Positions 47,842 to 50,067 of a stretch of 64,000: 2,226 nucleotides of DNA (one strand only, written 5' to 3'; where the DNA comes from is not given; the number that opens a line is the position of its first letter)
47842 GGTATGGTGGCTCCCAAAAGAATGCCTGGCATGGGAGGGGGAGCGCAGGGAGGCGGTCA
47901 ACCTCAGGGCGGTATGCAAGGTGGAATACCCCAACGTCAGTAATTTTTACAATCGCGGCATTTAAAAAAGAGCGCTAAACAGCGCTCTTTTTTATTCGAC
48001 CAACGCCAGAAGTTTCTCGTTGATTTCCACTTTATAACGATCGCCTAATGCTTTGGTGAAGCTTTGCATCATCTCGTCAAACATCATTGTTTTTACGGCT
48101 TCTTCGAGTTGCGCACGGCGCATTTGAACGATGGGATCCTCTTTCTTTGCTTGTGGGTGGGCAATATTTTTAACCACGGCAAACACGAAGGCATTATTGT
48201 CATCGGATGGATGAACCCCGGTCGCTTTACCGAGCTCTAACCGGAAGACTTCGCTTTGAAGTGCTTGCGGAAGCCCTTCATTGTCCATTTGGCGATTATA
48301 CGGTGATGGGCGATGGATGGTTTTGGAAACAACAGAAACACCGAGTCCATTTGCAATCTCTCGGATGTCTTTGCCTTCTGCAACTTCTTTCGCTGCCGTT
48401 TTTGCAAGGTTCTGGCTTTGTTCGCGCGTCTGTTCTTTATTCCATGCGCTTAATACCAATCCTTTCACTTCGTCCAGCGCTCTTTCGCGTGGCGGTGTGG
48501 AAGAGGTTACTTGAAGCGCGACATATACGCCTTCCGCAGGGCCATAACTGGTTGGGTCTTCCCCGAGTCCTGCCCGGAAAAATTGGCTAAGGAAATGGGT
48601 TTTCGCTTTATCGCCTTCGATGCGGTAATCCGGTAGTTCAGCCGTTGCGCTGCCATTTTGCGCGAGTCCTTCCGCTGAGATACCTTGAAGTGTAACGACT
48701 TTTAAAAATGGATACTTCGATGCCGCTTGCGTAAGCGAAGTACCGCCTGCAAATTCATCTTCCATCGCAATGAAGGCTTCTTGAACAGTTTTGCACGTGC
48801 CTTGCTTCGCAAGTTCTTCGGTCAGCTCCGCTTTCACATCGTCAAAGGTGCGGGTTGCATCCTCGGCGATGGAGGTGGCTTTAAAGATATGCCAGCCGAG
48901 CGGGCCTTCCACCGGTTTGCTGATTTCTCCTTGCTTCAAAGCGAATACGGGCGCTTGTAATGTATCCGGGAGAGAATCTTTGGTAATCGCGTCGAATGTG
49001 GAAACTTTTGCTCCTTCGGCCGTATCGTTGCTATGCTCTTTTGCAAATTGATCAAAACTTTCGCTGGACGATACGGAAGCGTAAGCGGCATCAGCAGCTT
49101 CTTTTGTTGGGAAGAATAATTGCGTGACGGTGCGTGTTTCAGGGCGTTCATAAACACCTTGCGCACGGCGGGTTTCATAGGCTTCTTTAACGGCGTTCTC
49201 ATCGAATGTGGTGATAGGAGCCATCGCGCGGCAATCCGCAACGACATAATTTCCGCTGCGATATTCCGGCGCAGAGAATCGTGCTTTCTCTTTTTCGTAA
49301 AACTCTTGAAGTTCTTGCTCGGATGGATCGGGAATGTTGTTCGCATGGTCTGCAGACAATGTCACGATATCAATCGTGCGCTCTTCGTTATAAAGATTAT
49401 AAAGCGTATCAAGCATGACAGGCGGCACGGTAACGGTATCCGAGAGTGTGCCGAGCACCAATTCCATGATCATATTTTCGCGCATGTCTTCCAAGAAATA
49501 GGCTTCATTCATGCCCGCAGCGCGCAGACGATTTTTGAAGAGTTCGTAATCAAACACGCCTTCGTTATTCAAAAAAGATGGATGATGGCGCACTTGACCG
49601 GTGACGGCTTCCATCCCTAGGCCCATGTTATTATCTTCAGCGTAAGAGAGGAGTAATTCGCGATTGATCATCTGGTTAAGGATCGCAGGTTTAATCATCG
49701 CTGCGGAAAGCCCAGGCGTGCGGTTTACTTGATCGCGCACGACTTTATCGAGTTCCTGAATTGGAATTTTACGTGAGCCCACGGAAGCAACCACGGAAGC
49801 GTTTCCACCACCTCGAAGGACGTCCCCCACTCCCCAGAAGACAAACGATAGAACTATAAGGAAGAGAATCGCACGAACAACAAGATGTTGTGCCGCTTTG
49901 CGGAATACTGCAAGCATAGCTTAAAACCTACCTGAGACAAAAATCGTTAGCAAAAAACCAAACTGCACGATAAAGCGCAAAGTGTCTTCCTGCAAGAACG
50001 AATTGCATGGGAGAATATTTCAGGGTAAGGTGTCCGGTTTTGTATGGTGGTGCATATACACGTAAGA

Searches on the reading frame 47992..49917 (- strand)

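Call 23: search_protein_families(library=ncbifam, proteins=[window:47992-49917:-], max_evalue=1e-20)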
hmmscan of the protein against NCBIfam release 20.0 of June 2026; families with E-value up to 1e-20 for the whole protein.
window:47992-49917:- (641 aa): 2 families
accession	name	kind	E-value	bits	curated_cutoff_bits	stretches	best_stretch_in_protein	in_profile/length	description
NF008054.0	PRK10788.1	equivalog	6.1e-42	144.1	493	1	1-372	1-380/626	peptidylprolyl isomerase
NF000809.0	PRK00059.1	equivalog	1.4e-27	97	303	0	239-382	175-319/336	peptidylprolyl isomerase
